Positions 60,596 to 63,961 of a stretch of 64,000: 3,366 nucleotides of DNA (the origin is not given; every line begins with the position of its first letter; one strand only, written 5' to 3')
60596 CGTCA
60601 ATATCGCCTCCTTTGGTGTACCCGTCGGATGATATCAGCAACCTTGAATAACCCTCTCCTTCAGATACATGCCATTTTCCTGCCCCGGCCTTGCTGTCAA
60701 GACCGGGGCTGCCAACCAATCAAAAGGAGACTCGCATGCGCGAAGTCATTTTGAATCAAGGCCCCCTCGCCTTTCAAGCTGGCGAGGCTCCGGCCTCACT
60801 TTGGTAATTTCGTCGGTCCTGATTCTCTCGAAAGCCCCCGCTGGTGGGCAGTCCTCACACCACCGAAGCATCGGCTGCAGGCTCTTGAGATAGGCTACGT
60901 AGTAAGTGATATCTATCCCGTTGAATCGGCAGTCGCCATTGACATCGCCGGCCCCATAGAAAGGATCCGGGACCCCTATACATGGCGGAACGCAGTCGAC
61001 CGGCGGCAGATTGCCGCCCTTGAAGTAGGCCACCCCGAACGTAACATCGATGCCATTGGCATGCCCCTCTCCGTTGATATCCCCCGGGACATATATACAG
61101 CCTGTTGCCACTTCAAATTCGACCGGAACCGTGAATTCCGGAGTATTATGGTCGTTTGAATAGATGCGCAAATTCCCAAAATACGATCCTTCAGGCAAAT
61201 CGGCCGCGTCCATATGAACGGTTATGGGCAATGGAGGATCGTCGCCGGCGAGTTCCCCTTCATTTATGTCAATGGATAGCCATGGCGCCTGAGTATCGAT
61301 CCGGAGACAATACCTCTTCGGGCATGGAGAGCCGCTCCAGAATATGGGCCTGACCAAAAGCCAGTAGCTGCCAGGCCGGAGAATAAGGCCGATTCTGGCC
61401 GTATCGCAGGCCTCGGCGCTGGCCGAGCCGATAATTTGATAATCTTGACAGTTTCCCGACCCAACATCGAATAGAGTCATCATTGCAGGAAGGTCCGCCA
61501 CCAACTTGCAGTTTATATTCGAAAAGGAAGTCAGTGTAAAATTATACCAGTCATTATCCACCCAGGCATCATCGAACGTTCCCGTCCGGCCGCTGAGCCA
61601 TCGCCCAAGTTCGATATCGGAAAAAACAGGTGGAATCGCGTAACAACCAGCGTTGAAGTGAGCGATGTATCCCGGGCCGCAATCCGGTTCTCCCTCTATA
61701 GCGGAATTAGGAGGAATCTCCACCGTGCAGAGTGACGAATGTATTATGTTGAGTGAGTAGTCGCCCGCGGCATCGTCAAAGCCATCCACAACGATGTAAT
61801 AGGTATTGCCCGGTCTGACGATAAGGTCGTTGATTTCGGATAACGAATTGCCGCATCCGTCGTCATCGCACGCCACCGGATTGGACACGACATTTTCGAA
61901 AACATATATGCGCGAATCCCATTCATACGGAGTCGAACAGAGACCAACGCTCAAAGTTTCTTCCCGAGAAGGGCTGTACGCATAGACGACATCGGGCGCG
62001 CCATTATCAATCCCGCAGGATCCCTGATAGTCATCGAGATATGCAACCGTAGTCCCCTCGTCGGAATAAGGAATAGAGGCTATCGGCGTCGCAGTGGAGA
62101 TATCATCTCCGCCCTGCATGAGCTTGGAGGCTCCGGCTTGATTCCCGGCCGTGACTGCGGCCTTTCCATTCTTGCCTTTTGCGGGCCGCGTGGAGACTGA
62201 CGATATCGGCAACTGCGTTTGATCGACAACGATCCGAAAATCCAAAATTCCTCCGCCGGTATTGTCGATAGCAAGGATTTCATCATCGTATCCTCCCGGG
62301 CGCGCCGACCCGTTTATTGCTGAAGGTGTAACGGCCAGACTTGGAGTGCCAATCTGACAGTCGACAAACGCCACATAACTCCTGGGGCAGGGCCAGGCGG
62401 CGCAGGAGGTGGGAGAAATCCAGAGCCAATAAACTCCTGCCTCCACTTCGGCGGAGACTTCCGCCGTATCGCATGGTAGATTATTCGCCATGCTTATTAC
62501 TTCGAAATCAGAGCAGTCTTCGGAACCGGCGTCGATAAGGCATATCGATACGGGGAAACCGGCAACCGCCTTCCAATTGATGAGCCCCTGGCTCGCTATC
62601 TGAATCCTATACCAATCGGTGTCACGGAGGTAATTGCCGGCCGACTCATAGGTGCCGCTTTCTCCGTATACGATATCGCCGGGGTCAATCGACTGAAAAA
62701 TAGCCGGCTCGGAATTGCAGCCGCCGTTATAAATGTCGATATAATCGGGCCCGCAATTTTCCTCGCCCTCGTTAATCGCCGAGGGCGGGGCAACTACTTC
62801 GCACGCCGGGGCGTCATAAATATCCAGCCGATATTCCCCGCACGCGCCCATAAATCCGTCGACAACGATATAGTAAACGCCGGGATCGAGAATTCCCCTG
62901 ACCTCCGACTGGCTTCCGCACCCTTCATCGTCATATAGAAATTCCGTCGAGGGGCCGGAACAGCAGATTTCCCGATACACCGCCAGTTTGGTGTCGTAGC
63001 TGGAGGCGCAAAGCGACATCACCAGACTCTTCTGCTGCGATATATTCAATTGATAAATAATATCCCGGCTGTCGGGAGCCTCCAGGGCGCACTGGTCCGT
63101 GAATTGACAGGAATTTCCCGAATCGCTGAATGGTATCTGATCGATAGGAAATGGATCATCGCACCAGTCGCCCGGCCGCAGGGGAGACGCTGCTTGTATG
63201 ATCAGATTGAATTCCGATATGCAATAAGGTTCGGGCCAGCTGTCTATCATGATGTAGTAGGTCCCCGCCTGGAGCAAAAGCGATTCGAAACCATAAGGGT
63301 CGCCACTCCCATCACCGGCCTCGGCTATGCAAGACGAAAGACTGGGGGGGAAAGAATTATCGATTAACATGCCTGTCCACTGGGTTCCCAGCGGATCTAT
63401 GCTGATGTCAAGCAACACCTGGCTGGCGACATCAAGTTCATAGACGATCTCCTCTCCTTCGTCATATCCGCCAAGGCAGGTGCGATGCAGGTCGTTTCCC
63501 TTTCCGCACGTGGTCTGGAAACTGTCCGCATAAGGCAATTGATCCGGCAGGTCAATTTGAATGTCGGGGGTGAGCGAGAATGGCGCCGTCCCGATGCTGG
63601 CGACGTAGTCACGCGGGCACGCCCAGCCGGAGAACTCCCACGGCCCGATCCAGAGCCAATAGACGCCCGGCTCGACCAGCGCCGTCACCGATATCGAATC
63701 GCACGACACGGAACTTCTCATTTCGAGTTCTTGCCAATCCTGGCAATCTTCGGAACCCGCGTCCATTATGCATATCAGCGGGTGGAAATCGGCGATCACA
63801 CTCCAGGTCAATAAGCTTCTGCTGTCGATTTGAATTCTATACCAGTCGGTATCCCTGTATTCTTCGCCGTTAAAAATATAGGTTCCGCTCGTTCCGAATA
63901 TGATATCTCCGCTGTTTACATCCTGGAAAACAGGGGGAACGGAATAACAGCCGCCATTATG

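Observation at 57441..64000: Three adjacent secreted proteins share a novel roughly 90-aa cysteine-rich dockerin-like C-terminal module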

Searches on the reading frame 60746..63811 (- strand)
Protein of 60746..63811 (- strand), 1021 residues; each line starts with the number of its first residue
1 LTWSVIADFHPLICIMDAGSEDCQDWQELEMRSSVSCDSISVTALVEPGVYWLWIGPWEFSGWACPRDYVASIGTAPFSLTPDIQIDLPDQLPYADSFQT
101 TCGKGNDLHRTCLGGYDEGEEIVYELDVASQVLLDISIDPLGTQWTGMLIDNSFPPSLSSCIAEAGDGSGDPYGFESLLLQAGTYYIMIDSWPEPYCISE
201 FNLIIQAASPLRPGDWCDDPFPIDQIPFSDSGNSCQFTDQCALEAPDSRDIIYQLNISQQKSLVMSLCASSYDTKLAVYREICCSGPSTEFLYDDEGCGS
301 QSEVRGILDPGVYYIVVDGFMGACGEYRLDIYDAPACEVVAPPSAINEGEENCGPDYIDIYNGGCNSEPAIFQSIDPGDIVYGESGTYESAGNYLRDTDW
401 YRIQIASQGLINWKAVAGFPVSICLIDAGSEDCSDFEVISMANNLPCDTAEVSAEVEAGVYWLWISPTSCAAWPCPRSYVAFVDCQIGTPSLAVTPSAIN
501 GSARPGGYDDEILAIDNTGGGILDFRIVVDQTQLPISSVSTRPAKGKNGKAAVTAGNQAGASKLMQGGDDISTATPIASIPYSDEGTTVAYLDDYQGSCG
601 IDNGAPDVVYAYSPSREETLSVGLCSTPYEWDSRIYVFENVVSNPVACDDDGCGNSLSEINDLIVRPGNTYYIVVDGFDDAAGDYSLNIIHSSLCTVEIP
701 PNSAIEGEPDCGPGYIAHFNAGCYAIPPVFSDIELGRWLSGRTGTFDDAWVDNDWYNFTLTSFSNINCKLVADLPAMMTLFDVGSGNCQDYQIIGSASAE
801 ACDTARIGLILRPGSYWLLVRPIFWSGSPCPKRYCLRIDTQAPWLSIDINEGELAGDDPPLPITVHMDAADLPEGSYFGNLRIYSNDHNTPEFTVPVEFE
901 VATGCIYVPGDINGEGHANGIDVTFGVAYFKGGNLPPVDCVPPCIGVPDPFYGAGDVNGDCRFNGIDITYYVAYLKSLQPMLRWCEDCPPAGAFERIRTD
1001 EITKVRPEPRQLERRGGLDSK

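Call 3: search_protein_families(library=pfam, proteins=[window:60746-63811:-], max_evalue=1)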
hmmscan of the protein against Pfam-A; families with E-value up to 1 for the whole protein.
window:60746-63811:- (1021 aa): 2 families
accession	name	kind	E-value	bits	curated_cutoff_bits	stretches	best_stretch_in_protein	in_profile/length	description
PF04151.21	PPC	-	8.1e-06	27.1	25.9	1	122-190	3-69/70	Bacterial pre-peptidase C-terminal domain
PF00404.24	Dockerin_1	-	0.018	15.7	22.9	1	909-975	1-56/57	Dockerin type I domain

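Call 4: search_protein_families(library=ncbifam, proteins=[window:60746-63811:-], max_evalue=1)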
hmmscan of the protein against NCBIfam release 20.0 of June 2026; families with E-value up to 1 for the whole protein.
window:60746-63811:- (1021 aa): 0 families

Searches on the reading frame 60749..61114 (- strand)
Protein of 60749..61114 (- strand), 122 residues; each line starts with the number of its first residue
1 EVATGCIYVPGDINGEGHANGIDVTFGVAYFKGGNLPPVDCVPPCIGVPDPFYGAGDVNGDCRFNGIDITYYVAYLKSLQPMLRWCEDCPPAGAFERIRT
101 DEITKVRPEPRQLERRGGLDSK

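Call 3: search_protein_families(library=pfam, proteins=[window:60749-61114:-], max_evalue=1)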
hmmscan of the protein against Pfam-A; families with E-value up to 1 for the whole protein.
seq(122 aa): 1 family
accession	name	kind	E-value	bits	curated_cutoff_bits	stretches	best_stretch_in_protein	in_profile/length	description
PF00404.24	Dockerin_1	-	0.00012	22.6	22.9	1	56-77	2-23/57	Dockerin type I domain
